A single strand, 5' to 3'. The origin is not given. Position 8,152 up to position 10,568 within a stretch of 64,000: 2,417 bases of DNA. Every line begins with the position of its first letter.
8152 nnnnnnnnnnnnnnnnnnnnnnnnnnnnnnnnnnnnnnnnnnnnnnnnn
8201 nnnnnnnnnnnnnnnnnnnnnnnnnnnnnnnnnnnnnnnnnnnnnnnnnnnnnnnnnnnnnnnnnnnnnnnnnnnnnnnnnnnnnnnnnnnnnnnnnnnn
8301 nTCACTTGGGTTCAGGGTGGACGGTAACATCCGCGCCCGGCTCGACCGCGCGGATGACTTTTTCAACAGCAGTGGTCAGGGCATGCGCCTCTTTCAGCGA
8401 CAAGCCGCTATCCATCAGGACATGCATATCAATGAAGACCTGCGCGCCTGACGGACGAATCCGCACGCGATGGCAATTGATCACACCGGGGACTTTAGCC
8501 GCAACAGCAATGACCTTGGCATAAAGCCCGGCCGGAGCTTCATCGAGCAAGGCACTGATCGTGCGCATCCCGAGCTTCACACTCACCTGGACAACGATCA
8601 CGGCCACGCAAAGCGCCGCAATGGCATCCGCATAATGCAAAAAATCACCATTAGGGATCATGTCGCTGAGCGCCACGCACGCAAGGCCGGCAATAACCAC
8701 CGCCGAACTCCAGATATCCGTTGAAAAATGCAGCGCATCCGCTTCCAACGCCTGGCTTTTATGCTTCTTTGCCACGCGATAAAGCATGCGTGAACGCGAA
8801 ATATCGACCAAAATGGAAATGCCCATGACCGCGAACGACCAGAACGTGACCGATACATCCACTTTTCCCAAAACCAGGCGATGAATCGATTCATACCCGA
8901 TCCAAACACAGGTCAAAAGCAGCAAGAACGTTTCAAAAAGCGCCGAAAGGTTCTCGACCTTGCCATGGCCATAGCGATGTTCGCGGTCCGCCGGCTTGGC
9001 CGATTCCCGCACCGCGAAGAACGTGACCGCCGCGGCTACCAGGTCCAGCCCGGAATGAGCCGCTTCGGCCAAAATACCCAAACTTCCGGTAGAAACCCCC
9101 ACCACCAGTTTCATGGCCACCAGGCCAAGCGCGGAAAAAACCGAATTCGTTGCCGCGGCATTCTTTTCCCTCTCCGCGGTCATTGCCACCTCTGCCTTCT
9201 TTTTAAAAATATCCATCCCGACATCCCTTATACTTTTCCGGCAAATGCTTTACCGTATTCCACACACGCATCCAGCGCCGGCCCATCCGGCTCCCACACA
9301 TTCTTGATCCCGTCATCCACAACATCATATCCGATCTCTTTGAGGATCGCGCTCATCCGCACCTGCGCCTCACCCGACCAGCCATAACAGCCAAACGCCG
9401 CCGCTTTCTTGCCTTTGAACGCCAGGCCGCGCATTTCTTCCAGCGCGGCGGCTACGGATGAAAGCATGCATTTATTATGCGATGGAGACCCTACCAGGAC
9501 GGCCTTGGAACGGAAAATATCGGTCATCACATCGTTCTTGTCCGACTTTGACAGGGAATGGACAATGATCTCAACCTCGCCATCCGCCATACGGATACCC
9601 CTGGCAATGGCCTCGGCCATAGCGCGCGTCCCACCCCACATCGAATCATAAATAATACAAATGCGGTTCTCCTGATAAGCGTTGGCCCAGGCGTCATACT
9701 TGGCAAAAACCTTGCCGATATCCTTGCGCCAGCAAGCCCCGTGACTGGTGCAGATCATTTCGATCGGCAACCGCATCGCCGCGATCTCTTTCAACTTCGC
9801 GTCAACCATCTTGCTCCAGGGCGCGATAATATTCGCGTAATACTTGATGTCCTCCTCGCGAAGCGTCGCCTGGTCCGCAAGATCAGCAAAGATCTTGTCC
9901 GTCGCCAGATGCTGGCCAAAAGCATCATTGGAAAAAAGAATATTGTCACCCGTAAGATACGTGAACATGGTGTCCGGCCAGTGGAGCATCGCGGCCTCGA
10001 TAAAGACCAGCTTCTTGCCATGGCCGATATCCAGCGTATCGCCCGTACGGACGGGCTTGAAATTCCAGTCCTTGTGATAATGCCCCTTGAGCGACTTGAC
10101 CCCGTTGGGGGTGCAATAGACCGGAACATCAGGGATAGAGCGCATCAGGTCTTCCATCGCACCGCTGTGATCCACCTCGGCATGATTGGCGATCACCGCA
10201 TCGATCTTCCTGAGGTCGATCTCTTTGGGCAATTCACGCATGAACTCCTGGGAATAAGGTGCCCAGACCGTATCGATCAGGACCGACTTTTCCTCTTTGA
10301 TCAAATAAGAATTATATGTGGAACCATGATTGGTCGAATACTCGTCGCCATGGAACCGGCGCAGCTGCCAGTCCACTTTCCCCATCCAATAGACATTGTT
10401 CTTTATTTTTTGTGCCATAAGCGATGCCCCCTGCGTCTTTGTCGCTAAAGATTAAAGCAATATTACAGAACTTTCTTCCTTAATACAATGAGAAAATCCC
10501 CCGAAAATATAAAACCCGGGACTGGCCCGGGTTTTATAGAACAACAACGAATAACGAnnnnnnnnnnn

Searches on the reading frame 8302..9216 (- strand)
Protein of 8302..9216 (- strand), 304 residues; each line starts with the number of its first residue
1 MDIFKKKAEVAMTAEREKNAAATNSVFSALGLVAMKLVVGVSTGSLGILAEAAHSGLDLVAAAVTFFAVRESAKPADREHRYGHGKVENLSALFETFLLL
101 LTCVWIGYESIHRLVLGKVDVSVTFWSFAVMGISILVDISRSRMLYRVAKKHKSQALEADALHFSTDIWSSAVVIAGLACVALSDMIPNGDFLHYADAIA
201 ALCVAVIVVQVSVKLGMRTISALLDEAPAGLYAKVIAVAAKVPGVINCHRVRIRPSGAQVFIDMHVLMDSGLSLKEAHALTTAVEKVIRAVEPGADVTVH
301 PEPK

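Call 46: search_protein_families(library=pfam, proteins=[window:8302-9216:-], max_evalue=0.000001)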
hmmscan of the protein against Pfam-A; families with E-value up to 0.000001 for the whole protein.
window:8302-9216:- (304 aa): 2 families
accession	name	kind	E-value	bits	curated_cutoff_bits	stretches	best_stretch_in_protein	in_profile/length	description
PF01545.26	Cation_efflux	-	4.6e-43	147.7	26.6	1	25-224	4-198/198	Cation efflux family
PF16916.11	ZT_dimer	-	4.9e-22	78.2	26.7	1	231-303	5-77/78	Dimerisation domain of Zinc Transporter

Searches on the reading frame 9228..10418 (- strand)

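Call 46: search_protein_families(library=pfam, proteins=[window:9228-10418:-], max_evalue=0.000001)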
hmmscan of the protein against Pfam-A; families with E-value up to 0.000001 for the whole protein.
window:9228-10418:- (396 aa): 4 families
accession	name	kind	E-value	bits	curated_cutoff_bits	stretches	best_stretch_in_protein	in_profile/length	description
PF19583.5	ODP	-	2.2e-18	67.3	27.2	1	35-227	3-194/194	ODP family beta lactamase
PF00753.33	Lactamase_B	-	2.7e-14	54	22.7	1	36-177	7-161/196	Metallo-beta-lactamase superfamily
PF00258.30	Flavodoxin_1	-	4.1e-13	50.1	25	1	255-386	1-140/143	Flavodoxin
PF12706.13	Lactamase_B_2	-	1.7e-10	41.2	27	1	46-148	3-116/200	Beta-lactamase superfamily domain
